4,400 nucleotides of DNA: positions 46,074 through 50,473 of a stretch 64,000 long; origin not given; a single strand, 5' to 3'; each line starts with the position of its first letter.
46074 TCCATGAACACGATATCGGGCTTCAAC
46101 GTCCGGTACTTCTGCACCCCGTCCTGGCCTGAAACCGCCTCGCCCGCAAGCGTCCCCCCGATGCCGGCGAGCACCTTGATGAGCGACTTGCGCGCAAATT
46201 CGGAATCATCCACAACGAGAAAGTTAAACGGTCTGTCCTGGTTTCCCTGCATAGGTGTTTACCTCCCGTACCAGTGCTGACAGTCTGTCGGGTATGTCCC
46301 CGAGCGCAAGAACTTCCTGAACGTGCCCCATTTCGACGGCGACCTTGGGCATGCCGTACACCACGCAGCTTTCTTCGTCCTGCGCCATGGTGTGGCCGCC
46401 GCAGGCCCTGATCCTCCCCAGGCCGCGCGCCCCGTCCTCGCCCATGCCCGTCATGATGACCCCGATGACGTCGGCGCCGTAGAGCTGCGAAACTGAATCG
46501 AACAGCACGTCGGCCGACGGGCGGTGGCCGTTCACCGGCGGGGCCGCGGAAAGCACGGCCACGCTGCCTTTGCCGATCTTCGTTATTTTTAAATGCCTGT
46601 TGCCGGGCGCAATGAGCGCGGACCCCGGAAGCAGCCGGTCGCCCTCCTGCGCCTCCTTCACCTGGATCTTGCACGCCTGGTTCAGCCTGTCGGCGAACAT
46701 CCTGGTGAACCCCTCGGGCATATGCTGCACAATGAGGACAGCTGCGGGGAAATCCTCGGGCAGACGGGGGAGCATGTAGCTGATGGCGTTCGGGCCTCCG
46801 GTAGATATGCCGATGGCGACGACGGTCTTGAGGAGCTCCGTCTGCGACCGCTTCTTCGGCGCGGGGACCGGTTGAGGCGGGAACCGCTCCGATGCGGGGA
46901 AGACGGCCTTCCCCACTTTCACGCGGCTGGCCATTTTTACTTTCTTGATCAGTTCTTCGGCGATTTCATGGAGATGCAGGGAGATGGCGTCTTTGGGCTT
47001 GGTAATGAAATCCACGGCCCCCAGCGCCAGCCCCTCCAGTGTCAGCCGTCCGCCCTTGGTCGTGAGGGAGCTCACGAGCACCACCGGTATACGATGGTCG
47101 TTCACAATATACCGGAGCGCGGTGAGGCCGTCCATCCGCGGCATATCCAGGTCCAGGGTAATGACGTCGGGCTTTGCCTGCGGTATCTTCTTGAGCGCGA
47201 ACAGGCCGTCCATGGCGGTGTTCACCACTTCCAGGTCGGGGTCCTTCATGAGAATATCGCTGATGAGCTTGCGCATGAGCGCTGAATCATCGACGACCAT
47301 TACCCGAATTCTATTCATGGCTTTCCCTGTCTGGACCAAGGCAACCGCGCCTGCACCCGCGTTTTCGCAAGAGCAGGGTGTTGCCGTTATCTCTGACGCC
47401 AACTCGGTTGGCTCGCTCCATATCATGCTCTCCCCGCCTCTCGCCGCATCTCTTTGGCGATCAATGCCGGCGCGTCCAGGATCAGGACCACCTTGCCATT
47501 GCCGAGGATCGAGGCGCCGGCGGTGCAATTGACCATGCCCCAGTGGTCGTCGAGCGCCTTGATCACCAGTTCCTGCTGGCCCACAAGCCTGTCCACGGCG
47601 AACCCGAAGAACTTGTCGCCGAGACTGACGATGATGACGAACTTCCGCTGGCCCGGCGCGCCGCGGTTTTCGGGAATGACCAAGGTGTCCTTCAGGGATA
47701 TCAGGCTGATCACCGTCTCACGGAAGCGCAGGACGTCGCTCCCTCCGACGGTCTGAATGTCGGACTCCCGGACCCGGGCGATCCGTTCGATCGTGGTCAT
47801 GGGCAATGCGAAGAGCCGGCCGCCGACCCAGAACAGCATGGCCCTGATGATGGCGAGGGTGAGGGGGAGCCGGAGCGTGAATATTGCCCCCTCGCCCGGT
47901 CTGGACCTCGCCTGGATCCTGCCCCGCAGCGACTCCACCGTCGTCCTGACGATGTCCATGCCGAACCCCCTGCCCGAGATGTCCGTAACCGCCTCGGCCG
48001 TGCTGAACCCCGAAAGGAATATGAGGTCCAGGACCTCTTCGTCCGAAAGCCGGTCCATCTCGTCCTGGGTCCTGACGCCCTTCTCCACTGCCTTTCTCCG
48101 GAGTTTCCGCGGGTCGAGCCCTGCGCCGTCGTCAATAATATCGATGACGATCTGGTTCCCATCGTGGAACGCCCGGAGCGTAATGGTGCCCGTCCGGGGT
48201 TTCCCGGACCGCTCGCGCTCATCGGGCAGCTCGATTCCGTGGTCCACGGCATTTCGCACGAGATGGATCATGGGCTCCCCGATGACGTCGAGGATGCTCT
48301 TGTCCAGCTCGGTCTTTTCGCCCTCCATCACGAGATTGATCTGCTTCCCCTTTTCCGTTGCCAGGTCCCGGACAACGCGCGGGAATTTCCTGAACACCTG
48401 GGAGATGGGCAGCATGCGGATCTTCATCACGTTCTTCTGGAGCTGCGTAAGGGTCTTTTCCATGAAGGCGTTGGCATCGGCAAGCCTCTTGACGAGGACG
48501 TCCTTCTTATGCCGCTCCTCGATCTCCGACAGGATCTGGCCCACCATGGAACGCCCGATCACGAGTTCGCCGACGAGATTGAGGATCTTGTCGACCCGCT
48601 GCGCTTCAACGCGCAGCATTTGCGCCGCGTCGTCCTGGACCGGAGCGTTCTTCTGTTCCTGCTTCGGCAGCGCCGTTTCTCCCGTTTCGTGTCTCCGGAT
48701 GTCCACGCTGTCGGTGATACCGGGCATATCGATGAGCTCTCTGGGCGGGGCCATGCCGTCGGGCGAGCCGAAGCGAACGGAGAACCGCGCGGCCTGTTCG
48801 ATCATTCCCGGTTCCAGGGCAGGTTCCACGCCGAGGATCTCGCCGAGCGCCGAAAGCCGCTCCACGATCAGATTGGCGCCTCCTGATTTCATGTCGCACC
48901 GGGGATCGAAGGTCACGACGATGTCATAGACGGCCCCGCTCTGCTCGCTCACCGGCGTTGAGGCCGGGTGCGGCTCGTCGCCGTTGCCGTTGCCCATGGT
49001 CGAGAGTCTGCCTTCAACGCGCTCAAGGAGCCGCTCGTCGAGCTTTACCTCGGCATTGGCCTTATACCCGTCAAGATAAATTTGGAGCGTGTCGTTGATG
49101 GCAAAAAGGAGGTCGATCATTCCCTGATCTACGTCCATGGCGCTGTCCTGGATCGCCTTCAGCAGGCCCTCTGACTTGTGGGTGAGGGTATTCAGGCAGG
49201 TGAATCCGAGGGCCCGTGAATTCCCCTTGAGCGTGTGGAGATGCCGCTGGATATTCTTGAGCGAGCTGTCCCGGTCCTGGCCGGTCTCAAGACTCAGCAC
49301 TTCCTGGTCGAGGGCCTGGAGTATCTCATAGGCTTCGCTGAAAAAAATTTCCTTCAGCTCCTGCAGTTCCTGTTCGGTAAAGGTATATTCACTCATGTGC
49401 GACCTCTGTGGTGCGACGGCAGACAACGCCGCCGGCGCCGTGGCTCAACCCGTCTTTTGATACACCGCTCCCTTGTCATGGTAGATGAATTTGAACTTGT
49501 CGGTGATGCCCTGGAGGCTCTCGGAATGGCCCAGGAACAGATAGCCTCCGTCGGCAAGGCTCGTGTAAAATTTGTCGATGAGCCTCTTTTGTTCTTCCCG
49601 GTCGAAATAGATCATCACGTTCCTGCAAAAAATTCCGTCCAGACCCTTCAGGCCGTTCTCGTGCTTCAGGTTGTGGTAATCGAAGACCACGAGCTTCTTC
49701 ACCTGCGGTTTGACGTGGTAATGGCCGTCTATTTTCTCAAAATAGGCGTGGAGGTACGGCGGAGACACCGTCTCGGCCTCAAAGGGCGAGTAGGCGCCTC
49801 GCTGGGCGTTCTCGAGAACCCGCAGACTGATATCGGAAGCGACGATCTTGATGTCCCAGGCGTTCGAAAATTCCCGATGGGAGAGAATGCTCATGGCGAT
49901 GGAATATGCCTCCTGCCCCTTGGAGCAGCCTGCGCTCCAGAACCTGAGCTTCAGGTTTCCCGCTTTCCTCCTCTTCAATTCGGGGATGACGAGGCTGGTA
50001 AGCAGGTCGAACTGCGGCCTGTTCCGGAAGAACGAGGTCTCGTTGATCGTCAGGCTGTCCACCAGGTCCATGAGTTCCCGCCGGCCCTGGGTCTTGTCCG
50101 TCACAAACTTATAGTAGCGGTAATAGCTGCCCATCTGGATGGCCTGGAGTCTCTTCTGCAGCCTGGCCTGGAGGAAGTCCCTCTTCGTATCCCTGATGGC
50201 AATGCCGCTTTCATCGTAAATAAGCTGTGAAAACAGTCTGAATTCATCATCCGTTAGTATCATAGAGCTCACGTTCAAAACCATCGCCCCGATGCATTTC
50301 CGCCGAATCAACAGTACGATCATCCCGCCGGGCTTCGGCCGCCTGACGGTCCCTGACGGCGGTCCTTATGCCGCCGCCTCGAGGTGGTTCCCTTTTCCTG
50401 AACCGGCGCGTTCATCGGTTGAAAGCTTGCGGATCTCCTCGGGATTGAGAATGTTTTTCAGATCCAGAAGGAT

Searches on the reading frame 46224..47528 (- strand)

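Call 47: search_protein_families(library=pfam, proteins=[window:46224-47528:-], max_evalue=0.0001)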
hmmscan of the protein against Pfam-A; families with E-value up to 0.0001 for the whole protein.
window:46224-47528:- (434 aa): 2 families
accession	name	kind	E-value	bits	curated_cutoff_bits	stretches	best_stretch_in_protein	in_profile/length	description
PF01339.22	CheB_methylest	-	2e-68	230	24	1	237-416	1-174/174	CheB methylesterase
PF00072.30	Response_reg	-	6.7e-22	78.2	30.2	1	76-184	1-106/111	Response regulator receiver domain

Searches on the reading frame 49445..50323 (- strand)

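Call 47: search_protein_families(library=pfam, proteins=[window:49445-50323:-], max_evalue=0.0001)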
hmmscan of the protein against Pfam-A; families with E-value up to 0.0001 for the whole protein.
window:49445-50323:- (292 aa): 2 families
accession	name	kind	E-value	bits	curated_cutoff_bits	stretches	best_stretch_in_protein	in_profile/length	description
PF01739.24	CheR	-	1.1e-61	208.2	27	1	94-283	1-192/195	CheR methyltransferase, SAM binding domain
PF03705.20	CheR_N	-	2.4e-11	43.6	27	1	26-75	1-50/53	CheR methyltransferase, all-alpha domain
